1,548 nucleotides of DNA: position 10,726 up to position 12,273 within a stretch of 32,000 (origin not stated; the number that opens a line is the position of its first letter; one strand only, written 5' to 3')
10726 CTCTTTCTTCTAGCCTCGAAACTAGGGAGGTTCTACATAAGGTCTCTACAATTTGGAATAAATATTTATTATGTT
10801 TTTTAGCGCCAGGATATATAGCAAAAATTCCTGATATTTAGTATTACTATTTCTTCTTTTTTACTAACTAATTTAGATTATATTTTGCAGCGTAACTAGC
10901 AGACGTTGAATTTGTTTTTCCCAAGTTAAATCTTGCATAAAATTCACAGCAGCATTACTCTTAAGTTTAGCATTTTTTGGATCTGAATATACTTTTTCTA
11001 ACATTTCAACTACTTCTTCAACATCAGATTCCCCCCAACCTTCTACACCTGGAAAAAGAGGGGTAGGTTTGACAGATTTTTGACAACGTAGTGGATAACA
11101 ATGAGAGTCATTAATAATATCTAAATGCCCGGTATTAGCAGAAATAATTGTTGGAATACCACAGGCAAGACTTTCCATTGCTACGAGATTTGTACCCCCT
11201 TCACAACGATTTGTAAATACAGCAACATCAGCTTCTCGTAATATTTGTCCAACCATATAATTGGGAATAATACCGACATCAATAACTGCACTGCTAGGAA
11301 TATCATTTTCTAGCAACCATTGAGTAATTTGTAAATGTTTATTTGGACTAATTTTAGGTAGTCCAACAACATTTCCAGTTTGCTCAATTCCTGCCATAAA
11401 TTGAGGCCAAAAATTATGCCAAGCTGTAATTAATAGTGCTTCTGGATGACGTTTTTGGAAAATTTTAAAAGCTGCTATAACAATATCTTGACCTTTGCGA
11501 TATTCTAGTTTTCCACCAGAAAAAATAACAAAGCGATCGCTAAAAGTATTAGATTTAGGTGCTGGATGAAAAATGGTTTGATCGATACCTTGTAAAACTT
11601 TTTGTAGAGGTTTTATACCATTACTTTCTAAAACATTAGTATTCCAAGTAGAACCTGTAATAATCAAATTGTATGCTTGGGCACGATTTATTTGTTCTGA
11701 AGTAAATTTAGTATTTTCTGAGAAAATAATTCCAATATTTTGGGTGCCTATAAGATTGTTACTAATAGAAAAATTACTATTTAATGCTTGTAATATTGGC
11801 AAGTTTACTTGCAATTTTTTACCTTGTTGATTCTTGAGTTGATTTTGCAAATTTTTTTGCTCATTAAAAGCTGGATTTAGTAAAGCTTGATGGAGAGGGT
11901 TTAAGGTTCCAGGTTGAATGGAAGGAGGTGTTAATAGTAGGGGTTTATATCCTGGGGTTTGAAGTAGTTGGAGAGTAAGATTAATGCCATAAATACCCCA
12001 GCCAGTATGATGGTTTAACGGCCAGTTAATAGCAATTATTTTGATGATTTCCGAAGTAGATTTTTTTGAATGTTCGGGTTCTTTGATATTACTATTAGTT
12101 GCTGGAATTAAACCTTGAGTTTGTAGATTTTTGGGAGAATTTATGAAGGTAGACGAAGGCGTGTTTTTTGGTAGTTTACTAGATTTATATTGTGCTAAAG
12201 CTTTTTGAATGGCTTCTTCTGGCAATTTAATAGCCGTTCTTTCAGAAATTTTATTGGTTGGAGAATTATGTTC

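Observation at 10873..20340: One polypeptide with six putative glycosyltransferase domains: 5 x (TPR + GT9-like) + GT4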

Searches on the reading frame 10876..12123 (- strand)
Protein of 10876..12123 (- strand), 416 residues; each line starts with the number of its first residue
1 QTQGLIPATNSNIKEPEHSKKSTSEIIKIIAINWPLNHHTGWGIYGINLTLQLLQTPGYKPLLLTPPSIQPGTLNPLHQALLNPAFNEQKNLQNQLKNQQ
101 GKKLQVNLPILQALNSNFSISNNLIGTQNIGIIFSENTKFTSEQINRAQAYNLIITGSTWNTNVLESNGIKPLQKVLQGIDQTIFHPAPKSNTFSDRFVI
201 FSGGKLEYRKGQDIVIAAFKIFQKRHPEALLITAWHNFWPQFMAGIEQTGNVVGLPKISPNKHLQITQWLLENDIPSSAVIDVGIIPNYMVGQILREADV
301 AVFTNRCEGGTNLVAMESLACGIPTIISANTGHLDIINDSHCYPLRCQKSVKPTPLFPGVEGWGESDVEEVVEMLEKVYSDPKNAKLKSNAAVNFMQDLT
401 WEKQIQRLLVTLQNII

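Call 8: search_protein_families(library=pfam, proteins=[window:10876-12123:-], max_evalue=1)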
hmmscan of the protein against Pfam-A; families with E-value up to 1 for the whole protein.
window:10876-12123:- (416 aa): 6 families
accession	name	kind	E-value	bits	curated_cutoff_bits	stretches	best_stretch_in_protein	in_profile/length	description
PF00534.26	Glycos_transf_1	-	6.4e-12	45.8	26.4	2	291-340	86-134/172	Glycosyl transferases group 1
PF20706.3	GT4-conflict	-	4.1e-10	39.6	26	1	294-408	278-385/385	Family 4 Glycosyltransferase in conflict systems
PF13692.12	Glyco_trans_1_4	-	2.1e-08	34.9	27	1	274-340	56-118/142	Glycosyl transferases group 1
PF23466.1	WWE_4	-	0.011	16.4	24.5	1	372-408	17-54/55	WWE domain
PF13524.12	Glyco_trans_1_2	-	0.019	15.3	25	1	282-408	31-142/144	Glycosyl transferase-like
PF06791.18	TMP_2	-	0.2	11.8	30.2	1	366-402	169-205/208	Prophage tail length tape measure protein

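Call 9: search_protein_families(library=ncbifam, proteins=[window:10876-12123:-], max_evalue=1)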
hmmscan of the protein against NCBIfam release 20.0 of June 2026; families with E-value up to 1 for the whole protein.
window:10876-12123:- (416 aa): 10 families
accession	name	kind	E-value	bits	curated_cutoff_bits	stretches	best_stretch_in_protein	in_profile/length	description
TIGR04047.1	MSMEG_0565_glyc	hypoth_equivalog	3.3e-10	39.6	259.85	2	266-343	245-324/373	MSMEG_0565 family glycosyltransferase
NF041876.1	EPS_EpsE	equivalog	7.4e-07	28.7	400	1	283-340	281-337/389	exopolysaccharide biosynthesis GT4 family glycosyltransferase EpsE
TIGR04157.1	glyco_rSAM_CFB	subfamily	1.6e-06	27.4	400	2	195-243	226-273/406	TIGR04157 family glycosyltransferase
NF053787.1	GlcN_PG_synth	equivalog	0.00011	21.1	480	1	284-342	248-304/361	N-acetylglucosaminyl phosphatidylglycerol synthase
TIGR03088.1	stp2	hypoth_equivalog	0.00017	20.8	409.05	1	291-340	266-314/374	TIGR03088 family PEP-CTERM/XrtA system glycosyltransferase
TIGR03449.1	mycothiol_MshA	equivalog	0.0012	17.8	462.5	1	293-409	299-397/406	D-inositol-3-phosphate glycosyltransferase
TIGR04348.1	TIGR04348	equivalog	0.0032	16.6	300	1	284-336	199-250/310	selenoneine biosynthesis selenosugar synthase SenB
TIGR03999.1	thiol_BshA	equivalog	0.02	13.9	273.7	1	291-339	266-313/375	N-acetyl-alpha-D-glucosaminyl L-malate synthase BshA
NF046085.1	XrtY_assoc_Gly1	equivalog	0.056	12.3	400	1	288-339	275-325/387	XrtY-associated glycosyltransferase XYAG1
NF038229.1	Glyco4_Geo_Pelo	equivalog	0.13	11.3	400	1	283-338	223-277/338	GPMC system family 4 glycosyltransferase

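Call 38: search_solved_structures(query=window:10876-12123:-, max_evalue=0.01)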
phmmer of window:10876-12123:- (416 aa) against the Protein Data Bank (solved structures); distinct sequences matched with E-value up to 0.01: 0.

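Call 41: find_homologous_proteins(query=window:10876-12123:-, max_evalue=0.00001)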
Query window:10876-12123:- (416 aa): 4422 proteins with E <= 0.00001 among 7232 candidates; the best 120 are listed.
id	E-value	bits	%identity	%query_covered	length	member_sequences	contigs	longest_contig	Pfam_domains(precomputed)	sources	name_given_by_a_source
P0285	5.2e-255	864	91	100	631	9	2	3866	PF00534.27,PF20706.4,PF13692.13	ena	-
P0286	1.2e-239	813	86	100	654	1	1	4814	PF00534.27,PF20706.4,PF13692.13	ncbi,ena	-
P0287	4.3e-237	805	86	100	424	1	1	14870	PF00534.27,PF20706.4,PF13692.13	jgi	-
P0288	4.3e-237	805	86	100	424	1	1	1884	PF00534.27,PF20706.4,PF13692.13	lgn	-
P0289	2.7e-232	789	98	86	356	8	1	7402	PF00534.27,PF20706.4,PF13692.13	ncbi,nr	ncbi:MAG: glycosyltransferase family 4 protein, partial [Trichodesmium sp. St18_bin3_1_1]|nr:glycosy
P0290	6.0e-229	778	83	100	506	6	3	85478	PF00534.27,PF20706.4,PF13692.13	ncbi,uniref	ncbi:MAG: glycosyltransferase, partial [Okeania sp. SIO2G4]|uniref:glycosyltransferase n=1 Tax=uncla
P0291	9.4e-229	778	83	100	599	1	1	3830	PF00534.27,PF20706.4,PF13692.13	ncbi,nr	ncbi:MAG: glycosyltransferase, partial [Okeania sp. SIO4D6]|nr:glycosyltransferase [Okeania sp. SIO4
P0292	1.2e-224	764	82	99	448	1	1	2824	PF00534.27,PF20706.4,PF13692.13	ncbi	-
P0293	4.7e-224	762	84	96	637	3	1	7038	PF00534.27,PF20706.4,PF13692.13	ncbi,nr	ncbi:MAG: glycosyltransferase [Okeania sp. SIO3B3]|nr:glycosyltransferase [Okeania sp. SIO3B3]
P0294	6.4e-215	732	83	94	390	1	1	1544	PF00534.27,PF20706.4,PF13692.13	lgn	-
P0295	1.7e-165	569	62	97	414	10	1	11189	PF00534.27,PF20706.4,PF13692.13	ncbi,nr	ncbi:MAG: glycosyltransferase family 4 protein [Hormoscilla sp. SP12CHS1]|nr:glycosyltransferase fam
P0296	4.8e-163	561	61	95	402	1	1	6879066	PF00534.27,PF20706.4,PF13692.13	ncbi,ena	-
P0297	2.5e-156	539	63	88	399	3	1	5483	PF00534.27,PF20706.4,PF13692.13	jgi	-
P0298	7.1e-155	534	61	93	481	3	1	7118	PF00534.27,PF20706.4,PF13692.13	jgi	jgi:glycosyltransferase involved in cell wall biosynthesis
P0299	1.5e-153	530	60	93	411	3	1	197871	PF00534.27,PF20706.4,PF13692.13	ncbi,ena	-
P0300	2.0e-152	526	57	93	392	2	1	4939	PF00534.27,PF20706.4,PF13692.13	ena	-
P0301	3.0e-152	526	59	92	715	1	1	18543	PF10111.15,PF00534.27,PF00535.33,PF20706.4,PF13692.13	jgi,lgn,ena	jgi:glycosyltransferase involved in cell wall biosynthesis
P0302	4.6e-152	525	59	95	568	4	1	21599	PF00534.27,PF01075.24,PF20706.4,PF13692.13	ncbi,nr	ncbi:MAG: glycosyltransferase [Microcoleus sp. PH2017_03_ELD_O_A]|nr:glycosyltransferase [Microcoleu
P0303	1.5e-150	520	59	93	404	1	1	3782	PF00534.27,PF20706.4,PF13692.13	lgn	-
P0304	8.3e-149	514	57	95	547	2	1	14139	PF00534.27,PF01075.24,PF20706.4,PF13692.13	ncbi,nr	ncbi:MAG: glycosyltransferase [Microcoleus sp. SU_5_6]|nr:glycosyltransferase [Microcoleus sp. SU_5_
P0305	1.3e-148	514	56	98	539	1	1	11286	PF00534.27,PF01075.24,PF20706.4,PF13692.13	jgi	jgi:glycosyltransferase involved in cell wall biosynthesis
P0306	2.7e-148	513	58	91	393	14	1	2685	PF00534.27,PF20706.4,PF13692.13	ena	-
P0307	1.4e-147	510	60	92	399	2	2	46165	PF00534.27,PF20706.4,PF13692.13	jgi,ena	-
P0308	1.6e-146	507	56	93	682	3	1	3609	PF00534.27,PF20706.4,PF13692.13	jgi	jgi:glycosyltransferase involved in cell wall biosynthesis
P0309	2.0e-146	506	56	98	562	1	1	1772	PF00534.27,PF20706.4,PF13692.13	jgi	jgi:glycosyltransferase involved in cell wall biosynthesis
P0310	2.3e-144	500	57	92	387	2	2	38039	PF00534.27,PF20706.4,PF13692.13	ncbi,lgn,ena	-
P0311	7.0e-141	488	53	94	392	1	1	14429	PF00534.27,PF20706.4,PF13692.13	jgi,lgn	jgi:glycosyltransferase involved in cell wall biosynthesis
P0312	1.3e-140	487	60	86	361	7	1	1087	PF00534.27,PF20706.4,PF13692.13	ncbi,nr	ncbi:MAG: glycosyltransferase family 4 protein, partial [Microcoleus sp. Co-bin12]|nr:glycosyltransf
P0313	1.4e-140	487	54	94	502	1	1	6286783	PF00534.27,PF20706.4,PF13692.13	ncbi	-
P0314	2.5e-140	486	54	94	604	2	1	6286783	PF00534.27,PF20706.4,PF13692.13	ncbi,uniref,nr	ncbi:glycosyltransferase [[Phormidium] sp. ETS-05]|uniref:glycosyltransferase n=1 Tax=[Phormidium] s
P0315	5.7e-138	479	56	95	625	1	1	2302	PF00534.27,PF20706.4,PF13692.13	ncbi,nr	ncbi:MAG: glycosyltransferase [Cyanobacteria bacterium J083]|nr:MAG: glycosyltransferase [Cyanobacte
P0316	8.4e-138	478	59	86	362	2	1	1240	PF00534.27,PF20706.4,PF13692.13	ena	-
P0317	8.0e-137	475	58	89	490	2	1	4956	PF00534.27,PF01075.24,PF20706.4,PF13692.13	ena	-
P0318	1.3e-136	474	57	91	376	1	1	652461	PF00534.27,PF20706.4,PF13692.13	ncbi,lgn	ncbi:MAG: glycosyltransferase family 4 protein [Microcoleaceae cyanobacterium]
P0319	5.4e-136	472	57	88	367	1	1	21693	PF00534.27,PF20706.4,PF13692.13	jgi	jgi:glycosyltransferase involved in cell wall biosynthesis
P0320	2.5e-134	467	52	93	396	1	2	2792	PF00534.27,PF13524.13,PF20706.4,PF13692.13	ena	-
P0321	4.9e-134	466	52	92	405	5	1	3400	PF00534.27,PF20706.4,PF13692.13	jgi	jgi:glycosyltransferase involved in cell wall biosynthesis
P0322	6.3e-129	449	59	77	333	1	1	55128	PF00534.27,PF20706.4,PF13692.13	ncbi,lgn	-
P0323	6.8e-127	442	51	93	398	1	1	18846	PF00534.27,PF20706.4,PF13692.13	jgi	jgi:glycosyltransferase involved in cell wall biosynthesis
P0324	4.3e-124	433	49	96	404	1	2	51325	PF00534.27,PF20706.4,PF13692.13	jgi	jgi:glycosyltransferase involved in cell wall biosynthesis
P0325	4.9e-124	433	50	93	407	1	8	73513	PF00534.27,PF20706.4,PF13692.13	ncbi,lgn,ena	-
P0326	2.7e-123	430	51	93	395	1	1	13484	PF00534.27,PF20706.4,PF13692.13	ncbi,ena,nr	ncbi:MAG: glycosyltransferase family 4 protein [Candidatus Poribacteria bacterium]|nr:glycosyltransf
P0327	4.1e-123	430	58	78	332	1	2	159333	PF00534.27,PF20706.4,PF13692.13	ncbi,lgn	ncbi:MAG: glycosyltransferase family 4 protein [Microcoleaceae cyanobacterium]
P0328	1.1e-122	428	51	94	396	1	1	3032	PF00534.27,PF20706.4,PF13692.13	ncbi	-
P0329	2.6e-122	427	51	93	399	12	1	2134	PF00534.27,PF20706.4,PF13692.13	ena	-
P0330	2.8e-122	427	62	72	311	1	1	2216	PF00534.27,PF20706.4,PF13692.13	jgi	jgi:glycosyltransferase involved in cell wall biosynthesis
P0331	3.0e-122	427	53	92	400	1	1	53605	PF00534.27,PF20706.4,PF13692.13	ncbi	-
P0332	7.1e-122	426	49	94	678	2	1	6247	PF00534.27,PF01075.24,PF20706.4,PF13692.13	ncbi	ncbi:MAG: glycosyltransferase, partial [Cyanobacteria bacterium P01_A01_bin.37]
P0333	1.8e-121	424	52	94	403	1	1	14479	PF00534.27,PF20706.4,PF13692.13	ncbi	-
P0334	1.8e-120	421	48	93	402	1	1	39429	PF00534.27,PF20706.4,PF13692.13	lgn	-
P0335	2.9e-120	420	49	93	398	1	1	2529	PF00534.27,PF20706.4,PF13692.13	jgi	jgi:glycosyltransferase involved in cell wall biosynthesis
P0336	4.3e-120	420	53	86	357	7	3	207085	PF00534.27,PF20706.4,PF13692.13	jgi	jgi:glycosyltransferase involved in cell wall biosynthesis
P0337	7.7e-120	419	49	91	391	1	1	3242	PF00534.27,PF20706.4,PF13692.13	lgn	-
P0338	1.7e-119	418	52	94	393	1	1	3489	PF00534.27,PF20706.4,PF13692.13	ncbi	-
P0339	1.7e-119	418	49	92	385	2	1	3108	PF00534.27,PF13524.13,PF20706.4,PF13692.13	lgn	-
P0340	1.3e-118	415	47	93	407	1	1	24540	PF00534.27,PF13524.13,PF20706.4,PF13692.13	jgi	jgi:glycosyltransferase involved in cell wall biosynthesis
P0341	1.6e-118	415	52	94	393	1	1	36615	PF00534.27,PF20706.4,PF13692.13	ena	-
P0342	1.6e-118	415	50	94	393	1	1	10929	PF00534.27,PF20706.4,PF13692.13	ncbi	-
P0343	2.0e-118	414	52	92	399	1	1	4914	PF00534.27,PF20706.4,PF13692.13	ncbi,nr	ncbi:MAG: glycosyltransferase family 4 protein [Pseudomonadota bacterium]|nr:glycosyltransferase fam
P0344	4.2e-118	413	51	94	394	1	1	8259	PF00534.27,PF20706.4,PF13692.13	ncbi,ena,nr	ncbi:MAG: glycosyltransferase family 4 protein [Kiritimatiellae bacterium]|nr:glycosyltransferase fa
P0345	1.4e-117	411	50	94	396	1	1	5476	PF00534.27,PF20706.4,PF13692.13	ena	-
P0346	7.7e-117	409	50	94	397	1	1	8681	PF00534.27,PF20706.4,PF13692.13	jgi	-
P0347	9.2e-117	409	51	92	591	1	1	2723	PF00534.27,PF13524.13,PF01075.24,PF20706.4,PF13692.13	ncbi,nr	ncbi:MAG: glycosyltransferase, partial [Cyanobacteriota bacterium]|nr:glycosyltransferase [Cyanobact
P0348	3.8e-116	407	51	93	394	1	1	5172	PF00534.27,PF20706.4,PF13692.13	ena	-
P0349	4.6e-116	406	52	92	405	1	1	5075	PF00534.27,PF20706.4,PF13692.13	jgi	-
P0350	9.4e-116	405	51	89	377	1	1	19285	PF00534.27,PF20706.4,PF13692.13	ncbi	-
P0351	1.3e-115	405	51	93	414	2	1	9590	PF00534.27,PF20706.4,PF13692.13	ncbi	-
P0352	1.5e-115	405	48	91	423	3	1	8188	PF00534.27,PF20706.4,PF13692.13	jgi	jgi:glycosyltransferase involved in cell wall biosynthesis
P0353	2.4e-115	404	50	94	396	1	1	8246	PF00534.27,PF20706.4,PF13692.13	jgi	-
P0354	1.2e-114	402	48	91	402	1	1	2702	PF00534.27,PF13524.13,PF20706.4,PF13692.13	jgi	jgi:glycosyltransferase involved in cell wall biosynthesis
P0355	1.5e-114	402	50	94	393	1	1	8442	PF00534.27,PF20706.4,PF13692.13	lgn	-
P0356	2.1e-114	401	46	95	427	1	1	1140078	PF00534.27,PF13524.13,PF20706.4,PF13692.13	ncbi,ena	-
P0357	2.5e-114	401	49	94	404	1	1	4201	PF00534.27,PF20706.4,PF13692.13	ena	-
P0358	3.9e-114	400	51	94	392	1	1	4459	PF00534.27,PF20706.4,PF13692.13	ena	-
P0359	1.1e-113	399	57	74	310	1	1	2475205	PF00534.27,PF20706.4,PF13692.13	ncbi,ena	-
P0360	1.2e-112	395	49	94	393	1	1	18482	PF00534.27,PF20706.4,PF13692.13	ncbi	-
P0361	1.5e-112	395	49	93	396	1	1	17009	PF00534.27,PF20706.4,PF13692.13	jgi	-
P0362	2.6e-112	394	47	93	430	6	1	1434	PF00534.27,PF20706.4,PF13692.13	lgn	-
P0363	5.5e-112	393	45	95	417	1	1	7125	PF00534.27,PF20706.4,PF13692.13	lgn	-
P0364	7.5e-112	393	47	92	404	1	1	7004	PF00534.27,PF13524.13,PF20706.4,PF13692.13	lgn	-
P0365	8.6e-112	392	46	91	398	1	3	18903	PF00534.27,PF13524.13,PF20706.4,PF13692.13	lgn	-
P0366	2.2e-111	391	48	91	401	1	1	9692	PF00534.27,PF13524.13,PF20706.4,PF13692.13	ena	-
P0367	3.0e-111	391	48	93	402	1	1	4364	PF00534.27,PF20706.4,PF13692.13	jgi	-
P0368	3.5e-111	390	47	92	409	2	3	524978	PF00534.27,PF13524.13,PF20706.4,PF13692.13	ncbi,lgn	ncbi:MAG: glycosyltransferase family 4 protein [Gemmatimonadales bacterium]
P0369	8.6e-111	389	48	94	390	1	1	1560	PF00534.27,PF20706.4,PF13692.13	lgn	-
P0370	2.9e-110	387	45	96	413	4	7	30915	PF00534.27,PF20706.4,PF13692.13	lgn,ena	-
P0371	4.2e-110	387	45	93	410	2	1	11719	PF00534.27,PF20706.4,PF13692.13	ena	-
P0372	7.3e-110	386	44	93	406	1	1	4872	PF00534.27,PF13524.13,PF20706.4,PF13692.13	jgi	jgi:glycosyltransferase involved in cell wall biosynthesis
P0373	9.5e-110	386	48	85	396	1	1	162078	PF00534.27,PF20706.4,PF13692.13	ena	-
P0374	1.2e-109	385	48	92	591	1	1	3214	PF00534.27,PF20706.4,PF13692.13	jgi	-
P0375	2.4e-109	384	46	92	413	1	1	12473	PF00534.27,PF20706.4,PF13692.13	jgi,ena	-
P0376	2.8e-109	384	46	93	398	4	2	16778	PF00534.27,PF20706.4,PF13692.13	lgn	-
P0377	3.9e-109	384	46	94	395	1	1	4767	PF00534.27,PF20706.4,PF13692.13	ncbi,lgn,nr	ncbi:MAG: glycosyltransferase family 4 protein [Alphaproteobacteria bacterium]|nr:glycosyltransferas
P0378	4.5e-109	383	46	93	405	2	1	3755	PF00534.27,PF13524.13,PF20706.4,PF13692.13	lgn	-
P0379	5.1e-109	383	44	97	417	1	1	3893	PF00534.27,PF13524.13,PF20706.4,PF13692.13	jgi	jgi:glycosyltransferase involved in cell wall biosynthesis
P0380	9.1e-109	382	42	98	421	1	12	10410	PF00534.27,PF13524.13,PF20706.4,PF13692.13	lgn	-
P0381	1.1e-108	382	47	93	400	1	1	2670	PF00534.27,PF13524.13,PF20706.4,PF13692.13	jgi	-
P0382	1.3e-108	382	46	90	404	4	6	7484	PF00534.27,PF13524.13,PF20706.4,PF13692.13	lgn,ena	-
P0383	1.7e-108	382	44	94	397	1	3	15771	PF00534.27,PF20706.4,PF13692.13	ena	-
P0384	2.0e-108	381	44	95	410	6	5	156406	PF00534.27,PF20706.4,PF13692.13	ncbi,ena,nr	ncbi:glycosyltransferase family 4 protein [Candidatus Poribacteria bacterium]|nr:glycosyltransferase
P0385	3.1e-108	381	43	93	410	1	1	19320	PF00534.27,PF20706.4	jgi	jgi:glycosyltransferase involved in cell wall biosynthesis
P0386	3.1e-108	381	44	93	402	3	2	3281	PF00534.27,PF20706.4,PF13692.13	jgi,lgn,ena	-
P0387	3.4e-108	381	42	96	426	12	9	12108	PF00534.27,PF13524.13,PF20706.4,PF13692.13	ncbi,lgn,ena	-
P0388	6.2e-108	380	45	94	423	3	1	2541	PF00534.27,PF20706.4,PF13692.13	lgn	-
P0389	6.8e-108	380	44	98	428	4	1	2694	PF00534.27,PF20706.4,PF13692.13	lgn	-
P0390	1.4e-107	379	45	92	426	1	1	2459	PF00534.27,PF13524.13,PF20706.4,PF13692.13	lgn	-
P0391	1.7e-107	378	45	93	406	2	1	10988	PF00534.27,PF20706.4,PF13692.13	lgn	-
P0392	2.0e-107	378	46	91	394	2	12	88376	PF00534.27,PF13524.13,PF20706.4,PF13692.13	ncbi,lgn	ncbi:MAG: glycosyltransferase family 4 protein [Gemmatimonadota bacterium]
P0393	2.2e-107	378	44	93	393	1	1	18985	PF00534.27,PF20706.4,PF13692.13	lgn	-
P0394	2.3e-107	378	43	93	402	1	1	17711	PF00534.27,PF20706.4,PF13692.13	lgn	-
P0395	3.6e-107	377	45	92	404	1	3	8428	PF00534.27,PF13524.13,PF20706.4,PF13692.13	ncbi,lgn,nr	ncbi:MAG TPA: glycosyltransferase family 4 protein [Gemmatimonadales bacterium]|nr:glycosyltransfera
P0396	4.0e-107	377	43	96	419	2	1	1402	PF00534.27,PF13524.13,PF20706.4,PF13692.13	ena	-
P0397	4.8e-107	377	47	91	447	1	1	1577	PF00534.27,PF20706.4,PF13692.13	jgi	jgi:glycosyltransferase involved in cell wall biosynthesis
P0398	5.1e-107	377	44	95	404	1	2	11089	PF00534.27,PF13524.13,PF20706.4,PF13692.13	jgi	jgi:glycosyltransferase involved in cell wall biosynthesis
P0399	7.3e-107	376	45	93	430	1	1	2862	PF00534.27,PF20706.4,PF13692.13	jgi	jgi:glycosyltransferase involved in cell wall biosynthesis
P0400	9.7e-107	376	43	92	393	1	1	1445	PF00534.27,PF13524.13,PF20706.4,PF13692.13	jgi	jgi:glycosyltransferase involved in cell wall biosynthesis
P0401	1.2e-106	375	42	98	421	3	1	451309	PF00534.27,PF13524.13,PF20706.4,PF13692.13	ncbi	-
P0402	1.3e-106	375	46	94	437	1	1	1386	PF00534.27,PF20706.4,PF13692.13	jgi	jgi:glycosyltransferase involved in cell wall biosynthesis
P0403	1.9e-106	375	45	94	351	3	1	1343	PF00534.27,PF20706.4,PF13692.13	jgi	jgi:glycosyltransferase involved in cell wall biosynthesis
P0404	2.7e-106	374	44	91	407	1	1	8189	PF00534.27,PF20706.4,PF13692.13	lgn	-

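Call 42: find_encoding_contigs(protein=P0296, flank=10000, max_places=2)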
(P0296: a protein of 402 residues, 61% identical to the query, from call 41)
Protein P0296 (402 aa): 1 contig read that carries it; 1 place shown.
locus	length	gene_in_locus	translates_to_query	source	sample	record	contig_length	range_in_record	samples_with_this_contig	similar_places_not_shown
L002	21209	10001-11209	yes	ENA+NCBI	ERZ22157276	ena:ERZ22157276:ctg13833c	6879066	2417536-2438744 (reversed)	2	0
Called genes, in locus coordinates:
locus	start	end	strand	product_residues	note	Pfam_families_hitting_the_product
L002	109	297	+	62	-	PF01737:Ycf9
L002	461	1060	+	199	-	PF00885:DMRL_synthase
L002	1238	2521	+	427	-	-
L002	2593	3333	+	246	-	PF00702:Hydrolase, PF12710:HAD (weak), PF13419:HAD_2, PF13242:Hydrolase_like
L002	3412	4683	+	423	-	PF00438:S-AdoMet_synt_N, PF02772:S-AdoMet_synt_M, PF02773:S-AdoMet_synt_C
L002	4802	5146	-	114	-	-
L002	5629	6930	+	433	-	PF02463:SMC_N, PF13175:AAA_15, PF13304:AAA_21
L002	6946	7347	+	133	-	-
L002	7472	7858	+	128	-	PF13424:TPR_12 (faint), PF13432:TPR_16 (weak), PF12895:ANAPC3, PF13176:TPR_7 (weak), PF13432:TPR_16, PF00515:TPR_1, PF07719:TPR_2 (weak), PF13181:TPR_8, +5 more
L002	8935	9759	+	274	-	PF01609:DDE_Tnp_1, PF13612:DDE_Tnp_1_3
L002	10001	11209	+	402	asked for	PF00534:Glycos_transf_1 (weak), PF13692:Glyco_trans_1_4 (faint), PF20706:GT4-conflict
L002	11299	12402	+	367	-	PF00535:Glycos_transf_2, PF10111:Glyco_tranf_2_2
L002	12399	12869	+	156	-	-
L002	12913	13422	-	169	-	PF07021:MetW, PF13489:Methyltransf_23, PF13847:Methyltransf_31, PF08241:Methyltransf_11, PF08242:Methyltransf_12, PF13649:Methyltransf_25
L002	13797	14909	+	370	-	PF01471:PG_binding_1, PF09374:PG_binding_3 (faint), PF01471:PG_binding_1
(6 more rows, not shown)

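Call 43: find_encoding_contigs(protein=P0368, flank=10000, max_places=2)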
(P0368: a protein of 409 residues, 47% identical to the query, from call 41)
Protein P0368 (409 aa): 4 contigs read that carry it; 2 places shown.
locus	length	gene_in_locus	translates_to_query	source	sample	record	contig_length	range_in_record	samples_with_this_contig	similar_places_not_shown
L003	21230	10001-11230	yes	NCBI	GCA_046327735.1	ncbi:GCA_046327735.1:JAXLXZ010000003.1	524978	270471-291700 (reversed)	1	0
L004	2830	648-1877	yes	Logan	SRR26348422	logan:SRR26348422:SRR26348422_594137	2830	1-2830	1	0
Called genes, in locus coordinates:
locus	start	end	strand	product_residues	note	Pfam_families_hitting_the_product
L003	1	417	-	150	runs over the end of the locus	PF02050:FliJ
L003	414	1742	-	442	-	PF02874:ATP-synt_ab_N (weak), PF00006:ATP-synt_ab, PF18269:T3SS_ATPase_C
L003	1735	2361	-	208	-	PF02108:FliH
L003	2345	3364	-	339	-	PF03448:MgtE_N (faint), PF14842:FliG_N, PF14841:FliG_M, PF01706:FliG_C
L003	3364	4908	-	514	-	PF01514:YscJ_FliF, PF08345:YscJ_FliF_C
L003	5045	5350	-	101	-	PF02049:FliE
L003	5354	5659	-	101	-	-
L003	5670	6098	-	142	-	PF00460:Flg_bb_rod (weak), PF06429:Flg_bbr_C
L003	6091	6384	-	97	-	-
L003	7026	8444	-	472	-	PF00072:Response_reg, PF00158:Sigma54_activat, PF14532:Sigma54_activ_2, PF00004:AAA (faint), PF07728:AAA_5, PF25601:AAA_lid_14, PF02954:HTH_8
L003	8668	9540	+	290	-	PF00669:Flagellin_N, PF00700:Flagellin_C (weak)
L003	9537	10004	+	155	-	PF02623:FliW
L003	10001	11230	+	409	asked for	PF13692:Glyco_trans_1_4, PF13524:Glyco_trans_1_2 (weak), PF00534:Glycos_transf_1 (weak), PF20706:GT4-conflict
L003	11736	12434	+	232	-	PF02633:Creatininase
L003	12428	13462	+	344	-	PF02558:ApbA, PF08546:ApbA_C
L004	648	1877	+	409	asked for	PF13692:Glyco_trans_1_4, PF13524:Glyco_trans_1_2 (weak), PF00534:Glycos_transf_1 (weak), PF20706:GT4-conflict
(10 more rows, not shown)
